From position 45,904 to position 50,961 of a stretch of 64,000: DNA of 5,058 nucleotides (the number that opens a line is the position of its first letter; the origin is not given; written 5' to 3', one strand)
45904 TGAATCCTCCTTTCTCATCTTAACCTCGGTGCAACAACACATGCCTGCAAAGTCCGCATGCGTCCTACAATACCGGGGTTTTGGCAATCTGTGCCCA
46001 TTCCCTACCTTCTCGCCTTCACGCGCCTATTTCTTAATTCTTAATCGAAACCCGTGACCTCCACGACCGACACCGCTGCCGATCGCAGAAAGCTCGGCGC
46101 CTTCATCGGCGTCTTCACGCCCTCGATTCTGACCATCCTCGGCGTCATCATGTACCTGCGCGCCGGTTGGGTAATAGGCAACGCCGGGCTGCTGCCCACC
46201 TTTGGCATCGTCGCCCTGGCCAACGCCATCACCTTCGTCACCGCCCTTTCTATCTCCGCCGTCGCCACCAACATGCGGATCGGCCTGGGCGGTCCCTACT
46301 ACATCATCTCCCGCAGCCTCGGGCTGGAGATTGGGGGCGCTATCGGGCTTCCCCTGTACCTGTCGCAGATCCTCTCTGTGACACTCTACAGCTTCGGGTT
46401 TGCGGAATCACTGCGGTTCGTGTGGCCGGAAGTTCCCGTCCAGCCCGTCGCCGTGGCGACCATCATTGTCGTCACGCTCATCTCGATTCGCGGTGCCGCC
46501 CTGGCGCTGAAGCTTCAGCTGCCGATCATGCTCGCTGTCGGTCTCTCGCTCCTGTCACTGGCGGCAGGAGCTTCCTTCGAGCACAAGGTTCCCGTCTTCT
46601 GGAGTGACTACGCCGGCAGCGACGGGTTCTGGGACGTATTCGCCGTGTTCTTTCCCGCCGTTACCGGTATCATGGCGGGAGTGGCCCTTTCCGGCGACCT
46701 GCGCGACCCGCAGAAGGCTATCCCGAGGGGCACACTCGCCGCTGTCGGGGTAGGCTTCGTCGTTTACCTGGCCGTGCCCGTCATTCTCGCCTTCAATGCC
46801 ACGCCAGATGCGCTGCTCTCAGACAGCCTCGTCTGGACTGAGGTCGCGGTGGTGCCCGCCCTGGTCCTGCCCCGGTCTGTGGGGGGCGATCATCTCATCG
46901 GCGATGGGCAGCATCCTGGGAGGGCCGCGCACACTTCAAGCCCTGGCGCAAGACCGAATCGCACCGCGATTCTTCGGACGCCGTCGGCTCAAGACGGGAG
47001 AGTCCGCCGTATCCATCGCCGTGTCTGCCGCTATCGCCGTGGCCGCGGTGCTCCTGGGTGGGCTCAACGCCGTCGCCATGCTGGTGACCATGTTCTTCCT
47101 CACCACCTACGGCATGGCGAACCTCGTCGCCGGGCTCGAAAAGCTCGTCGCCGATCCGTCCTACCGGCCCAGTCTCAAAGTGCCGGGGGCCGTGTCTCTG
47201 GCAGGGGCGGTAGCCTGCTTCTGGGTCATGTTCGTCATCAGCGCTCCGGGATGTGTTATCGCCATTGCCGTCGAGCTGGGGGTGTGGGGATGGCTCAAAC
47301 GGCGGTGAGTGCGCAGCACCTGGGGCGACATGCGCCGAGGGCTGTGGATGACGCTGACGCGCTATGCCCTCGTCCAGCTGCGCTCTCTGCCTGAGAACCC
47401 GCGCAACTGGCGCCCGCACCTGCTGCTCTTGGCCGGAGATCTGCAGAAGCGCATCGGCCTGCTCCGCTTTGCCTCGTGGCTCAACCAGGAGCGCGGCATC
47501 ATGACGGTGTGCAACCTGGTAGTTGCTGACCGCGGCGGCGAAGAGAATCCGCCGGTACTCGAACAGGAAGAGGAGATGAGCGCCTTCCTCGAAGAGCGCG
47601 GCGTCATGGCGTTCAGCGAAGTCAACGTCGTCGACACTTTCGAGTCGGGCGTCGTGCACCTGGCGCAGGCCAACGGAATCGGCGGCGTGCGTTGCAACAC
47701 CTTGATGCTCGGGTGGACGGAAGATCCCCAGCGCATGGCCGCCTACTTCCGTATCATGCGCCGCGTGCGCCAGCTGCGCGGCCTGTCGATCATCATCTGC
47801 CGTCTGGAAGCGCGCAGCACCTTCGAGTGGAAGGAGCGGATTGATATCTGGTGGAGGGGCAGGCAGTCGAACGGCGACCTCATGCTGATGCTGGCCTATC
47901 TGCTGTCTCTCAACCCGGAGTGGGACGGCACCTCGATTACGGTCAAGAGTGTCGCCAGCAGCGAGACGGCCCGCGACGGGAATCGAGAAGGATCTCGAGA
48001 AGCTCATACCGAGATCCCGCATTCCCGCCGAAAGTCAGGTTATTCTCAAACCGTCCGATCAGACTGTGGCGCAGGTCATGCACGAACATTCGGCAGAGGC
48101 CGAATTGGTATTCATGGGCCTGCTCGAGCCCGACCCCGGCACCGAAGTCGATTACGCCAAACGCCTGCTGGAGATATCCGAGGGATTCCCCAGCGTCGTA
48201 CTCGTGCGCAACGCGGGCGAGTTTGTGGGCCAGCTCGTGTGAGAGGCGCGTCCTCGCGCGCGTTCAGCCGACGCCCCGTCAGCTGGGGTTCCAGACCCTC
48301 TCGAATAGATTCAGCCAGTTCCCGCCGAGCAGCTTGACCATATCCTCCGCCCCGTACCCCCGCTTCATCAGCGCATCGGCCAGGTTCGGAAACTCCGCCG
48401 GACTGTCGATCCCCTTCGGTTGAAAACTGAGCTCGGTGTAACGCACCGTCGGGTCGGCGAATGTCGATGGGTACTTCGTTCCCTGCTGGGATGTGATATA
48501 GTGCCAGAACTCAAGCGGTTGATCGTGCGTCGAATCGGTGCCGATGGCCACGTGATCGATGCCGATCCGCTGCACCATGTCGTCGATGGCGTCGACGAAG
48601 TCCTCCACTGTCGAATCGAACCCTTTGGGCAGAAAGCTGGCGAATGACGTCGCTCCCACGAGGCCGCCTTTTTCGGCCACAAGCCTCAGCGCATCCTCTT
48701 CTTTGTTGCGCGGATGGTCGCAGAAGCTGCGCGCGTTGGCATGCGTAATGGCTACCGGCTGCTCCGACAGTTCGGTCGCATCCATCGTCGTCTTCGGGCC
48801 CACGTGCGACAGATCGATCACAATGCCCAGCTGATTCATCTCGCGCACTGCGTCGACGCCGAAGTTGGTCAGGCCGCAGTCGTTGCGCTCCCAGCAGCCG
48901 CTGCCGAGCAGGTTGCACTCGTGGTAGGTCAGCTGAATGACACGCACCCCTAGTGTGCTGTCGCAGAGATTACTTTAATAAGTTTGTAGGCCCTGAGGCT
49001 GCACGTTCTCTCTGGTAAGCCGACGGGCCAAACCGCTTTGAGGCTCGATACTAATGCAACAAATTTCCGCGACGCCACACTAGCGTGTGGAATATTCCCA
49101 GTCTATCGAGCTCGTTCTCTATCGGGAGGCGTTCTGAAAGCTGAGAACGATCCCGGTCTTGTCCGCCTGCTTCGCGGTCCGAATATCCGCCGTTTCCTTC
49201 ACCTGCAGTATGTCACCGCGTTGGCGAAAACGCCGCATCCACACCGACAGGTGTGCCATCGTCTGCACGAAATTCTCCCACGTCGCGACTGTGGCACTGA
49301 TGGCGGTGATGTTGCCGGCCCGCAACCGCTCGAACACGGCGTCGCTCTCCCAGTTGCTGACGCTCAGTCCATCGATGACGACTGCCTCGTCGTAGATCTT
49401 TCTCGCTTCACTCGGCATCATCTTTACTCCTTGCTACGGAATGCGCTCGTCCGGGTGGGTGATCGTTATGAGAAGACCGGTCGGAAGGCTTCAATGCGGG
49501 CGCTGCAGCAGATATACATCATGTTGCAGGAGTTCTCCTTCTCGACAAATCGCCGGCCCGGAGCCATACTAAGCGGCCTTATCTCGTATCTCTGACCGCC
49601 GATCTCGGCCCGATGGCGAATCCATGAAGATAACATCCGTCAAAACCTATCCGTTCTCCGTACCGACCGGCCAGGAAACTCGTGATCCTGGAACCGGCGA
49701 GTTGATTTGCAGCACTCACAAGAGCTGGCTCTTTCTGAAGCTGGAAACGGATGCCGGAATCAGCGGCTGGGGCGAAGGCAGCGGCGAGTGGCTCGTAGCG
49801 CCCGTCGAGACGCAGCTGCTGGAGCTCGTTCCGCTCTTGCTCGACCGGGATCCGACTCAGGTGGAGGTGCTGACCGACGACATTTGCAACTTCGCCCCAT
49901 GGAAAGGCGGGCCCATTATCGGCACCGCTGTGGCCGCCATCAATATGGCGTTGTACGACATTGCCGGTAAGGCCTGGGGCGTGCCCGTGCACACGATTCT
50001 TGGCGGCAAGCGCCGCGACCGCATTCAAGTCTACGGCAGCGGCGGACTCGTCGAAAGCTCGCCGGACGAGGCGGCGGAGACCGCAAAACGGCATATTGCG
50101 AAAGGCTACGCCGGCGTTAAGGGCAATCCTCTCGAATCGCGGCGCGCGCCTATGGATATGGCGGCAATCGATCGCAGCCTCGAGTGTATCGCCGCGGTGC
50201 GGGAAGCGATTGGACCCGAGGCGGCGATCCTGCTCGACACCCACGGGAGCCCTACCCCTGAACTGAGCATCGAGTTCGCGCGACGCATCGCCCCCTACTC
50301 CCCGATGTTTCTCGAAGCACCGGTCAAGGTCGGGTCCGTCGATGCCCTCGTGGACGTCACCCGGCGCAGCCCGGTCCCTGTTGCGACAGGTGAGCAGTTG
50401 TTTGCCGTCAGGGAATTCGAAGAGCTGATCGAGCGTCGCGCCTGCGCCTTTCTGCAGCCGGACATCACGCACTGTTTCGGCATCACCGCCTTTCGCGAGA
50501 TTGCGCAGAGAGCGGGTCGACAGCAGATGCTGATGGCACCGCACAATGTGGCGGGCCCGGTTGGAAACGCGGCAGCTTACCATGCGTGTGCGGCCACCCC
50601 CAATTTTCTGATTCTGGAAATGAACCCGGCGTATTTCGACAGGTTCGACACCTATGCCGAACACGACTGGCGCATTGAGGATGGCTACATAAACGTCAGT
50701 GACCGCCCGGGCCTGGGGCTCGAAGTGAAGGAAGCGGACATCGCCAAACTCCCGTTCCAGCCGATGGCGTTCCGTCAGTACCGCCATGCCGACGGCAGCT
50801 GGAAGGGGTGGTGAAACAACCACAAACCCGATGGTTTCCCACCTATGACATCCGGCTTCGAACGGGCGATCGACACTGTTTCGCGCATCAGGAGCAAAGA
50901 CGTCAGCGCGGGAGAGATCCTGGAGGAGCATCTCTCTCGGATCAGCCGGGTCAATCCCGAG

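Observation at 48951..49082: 128-bp IS630-type MITE sits at a CTAG/TA site inside an M19 dipeptidase gene; in-silico excision restores the frame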

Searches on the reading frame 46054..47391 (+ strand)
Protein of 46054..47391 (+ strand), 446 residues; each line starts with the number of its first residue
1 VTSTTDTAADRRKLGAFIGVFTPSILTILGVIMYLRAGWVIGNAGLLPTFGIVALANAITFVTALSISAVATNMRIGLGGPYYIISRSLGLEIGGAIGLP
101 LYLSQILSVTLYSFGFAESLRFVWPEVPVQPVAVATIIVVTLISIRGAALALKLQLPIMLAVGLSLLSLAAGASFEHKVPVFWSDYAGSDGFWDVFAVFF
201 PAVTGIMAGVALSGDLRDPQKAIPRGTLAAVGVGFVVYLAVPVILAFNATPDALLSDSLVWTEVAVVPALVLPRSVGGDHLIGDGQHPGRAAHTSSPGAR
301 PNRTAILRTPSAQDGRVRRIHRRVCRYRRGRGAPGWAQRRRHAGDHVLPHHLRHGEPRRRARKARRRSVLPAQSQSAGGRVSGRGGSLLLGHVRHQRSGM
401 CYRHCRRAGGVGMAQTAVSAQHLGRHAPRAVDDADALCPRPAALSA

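Call 53: search_protein_families(library=pfam, proteins=[window:46054-47391:+], max_evalue=0.01)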
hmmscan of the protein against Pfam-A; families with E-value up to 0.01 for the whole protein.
window:46054-47391:+ (446 aa): 1 family
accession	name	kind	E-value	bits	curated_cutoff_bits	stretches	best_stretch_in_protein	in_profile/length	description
PF00324.27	AA_permease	-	1.6e-22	80.3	24.6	1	20-253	2-255/470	Amino acid permease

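Call 56: find_homologous_proteins(query=window:46054-47391:+, max_evalue=1e-30)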
Query window:46054-47391:+ (446 aa): 7785 proteins with E <= 1e-30 among 8000 candidates; the best 120 are listed.
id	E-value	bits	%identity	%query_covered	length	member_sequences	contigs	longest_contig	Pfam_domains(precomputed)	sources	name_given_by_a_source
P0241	3.4e-160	552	98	61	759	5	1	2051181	PF03522.21,PF00324.28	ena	-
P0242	3.3e-126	440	88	54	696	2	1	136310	PF03522.21,PF00324.28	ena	-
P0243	1.0e-119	418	74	60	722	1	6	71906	PF03522.21,PF00324.28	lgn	-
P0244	3.3e-117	410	73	61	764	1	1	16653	PF03522.21,PF00324.28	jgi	-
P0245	1.2e-112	395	72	61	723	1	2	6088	PF03522.21,PF00324.28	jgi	-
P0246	1.3e-105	372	70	59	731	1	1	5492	PF03522.21,PF00324.28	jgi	jgi:potassium/chloride transporter 4/5/6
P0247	1.9e-105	371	66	61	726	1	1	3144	PF03522.21,PF00324.28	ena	-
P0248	6.9e-103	363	57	75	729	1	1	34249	PF03522.21,PF00324.28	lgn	-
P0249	7.6e-102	360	67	59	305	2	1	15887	PF00324.28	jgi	-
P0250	8.9e-102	359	66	60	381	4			PF00324.28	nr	nr:Na-K-Cl cotransporter [bacterium]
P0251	1.1e-101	359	65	61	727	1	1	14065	PF03522.21,PF00324.28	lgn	-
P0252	1.5e-101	359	65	60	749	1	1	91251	PF03522.21,PF00324.28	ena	-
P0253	2.4e-101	358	68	59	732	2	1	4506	PF03522.21,PF00324.28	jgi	jgi:potassium/chloride transporter 4/5/6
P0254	3.1e-101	358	66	59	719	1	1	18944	PF03522.21,PF00324.28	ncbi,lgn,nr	ncbi:MAG: Na-K-Cl cotransporter [Candidatus Schekmanbacteria bacterium]|nr:MAG: Na-K-Cl cotransporte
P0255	4.2e-101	357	66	61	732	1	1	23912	PF03522.21,PF00324.28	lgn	-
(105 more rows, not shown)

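Call 57: find_encoding_contigs(protein=P0241, flank=10000, max_places=4)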
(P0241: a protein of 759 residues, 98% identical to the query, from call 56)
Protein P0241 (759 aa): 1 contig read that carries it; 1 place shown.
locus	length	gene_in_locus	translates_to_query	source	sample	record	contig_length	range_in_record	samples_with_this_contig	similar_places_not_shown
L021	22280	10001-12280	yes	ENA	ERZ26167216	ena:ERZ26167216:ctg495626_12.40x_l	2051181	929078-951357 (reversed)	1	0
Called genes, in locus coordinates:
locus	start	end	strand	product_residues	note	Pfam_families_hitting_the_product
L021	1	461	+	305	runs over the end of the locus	PF06094:GGACT (weak), PF13772:AIG2_2, PF08837:DUF1810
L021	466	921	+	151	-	PF00903:Glyoxalase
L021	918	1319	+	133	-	PF00903:Glyoxalase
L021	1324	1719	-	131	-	PF01575:MaoC_dehydratas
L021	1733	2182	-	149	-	-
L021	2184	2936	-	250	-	PF00378:ECH_1, PF16113:ECH_2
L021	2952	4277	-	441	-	PF00501:AMP-binding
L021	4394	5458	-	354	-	PF03050:DDE_Tnp_IS66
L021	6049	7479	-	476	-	-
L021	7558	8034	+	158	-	-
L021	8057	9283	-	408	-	PF02012:BNR (faint), PF13088:BNR_2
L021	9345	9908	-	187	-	PF13648:Lipocalin_4 (faint)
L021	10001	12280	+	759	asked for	PF00324:AA_permease, PF03522:SLC12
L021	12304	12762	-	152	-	PF11376:DUF3179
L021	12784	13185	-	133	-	PF11376:DUF3179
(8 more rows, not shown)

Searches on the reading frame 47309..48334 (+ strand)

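Call 53: search_protein_families(library=pfam, proteins=[window:47309-48334:+], max_evalue=0.01)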
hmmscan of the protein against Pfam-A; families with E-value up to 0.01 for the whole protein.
window:47309-48334:+ (342 aa): 1 family
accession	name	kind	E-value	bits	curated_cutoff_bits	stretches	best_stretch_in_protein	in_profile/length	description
PF03522.20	SLC12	-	5.6e-15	55.7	27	1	49-165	2-119/418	Solute carrier family 12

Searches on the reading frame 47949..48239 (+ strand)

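Call 53: search_protein_families(library=pfam, proteins=[window:47949-48239:+], max_evalue=0.01)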
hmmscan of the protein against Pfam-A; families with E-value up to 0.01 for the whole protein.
window:47949-48239:+ (97 aa): 1 family
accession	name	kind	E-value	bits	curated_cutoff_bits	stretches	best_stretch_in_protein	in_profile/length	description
PF02510.20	SPAN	-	0.0039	17.9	24.8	1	26-51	28-53/84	Surface presentation of antigen domain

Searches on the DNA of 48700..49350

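Call 40: search_rna_families(source=window, start=48700, end=49350, threshold=evalue, max_evalue=1)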
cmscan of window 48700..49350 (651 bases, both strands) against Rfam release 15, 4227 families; matches with E-value up to 1: 2.
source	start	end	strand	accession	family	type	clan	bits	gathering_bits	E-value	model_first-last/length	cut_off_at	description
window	49254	49296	+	RF00498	EAV_LTH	Cis-reg; leader;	-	20.3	70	0.033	1-45/45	no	Equine arteritis virus leader TRS hairpin (LTH)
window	49031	49096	-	RF01696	Chlorobi-1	Gene; sRNA;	-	16.5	50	0.098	1-67/67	no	Chlorobi-1 RNA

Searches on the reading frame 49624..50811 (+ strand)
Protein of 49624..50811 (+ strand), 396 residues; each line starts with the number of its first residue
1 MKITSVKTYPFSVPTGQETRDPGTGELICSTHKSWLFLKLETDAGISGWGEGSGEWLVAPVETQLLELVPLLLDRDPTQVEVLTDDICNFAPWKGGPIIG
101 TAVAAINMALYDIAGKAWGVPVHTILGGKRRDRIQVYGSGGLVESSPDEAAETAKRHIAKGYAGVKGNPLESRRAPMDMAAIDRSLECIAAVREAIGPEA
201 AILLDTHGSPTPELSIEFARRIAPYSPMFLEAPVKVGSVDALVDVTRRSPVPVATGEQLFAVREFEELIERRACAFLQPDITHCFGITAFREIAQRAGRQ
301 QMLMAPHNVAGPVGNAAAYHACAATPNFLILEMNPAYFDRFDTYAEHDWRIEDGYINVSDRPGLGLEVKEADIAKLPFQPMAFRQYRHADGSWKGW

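Call 26: find_encoding_contigs(protein=window:49624-50811:+, flank=6000, max_places=10)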
Protein window:49624-50811:+ (396 aa): no gene with exactly this product is on record in the collection.

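Call 53: search_protein_families(library=pfam, proteins=[window:49624-50811:+], max_evalue=0.01)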
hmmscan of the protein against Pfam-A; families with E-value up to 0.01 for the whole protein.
window:49624-50811:+ (396 aa): 2 families
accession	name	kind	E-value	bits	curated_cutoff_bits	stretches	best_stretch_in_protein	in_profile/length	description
PF13378.12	MR_MLE_C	-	2.9e-54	184.5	29.4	1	150-370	2-217/219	Enolase C-terminal domain-like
PF02746.21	MR_MLE_N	-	6.6e-14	52.6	22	1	31-127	24-117/117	Mandelate racemase / muconate lactonizing enzyme, N-terminal domain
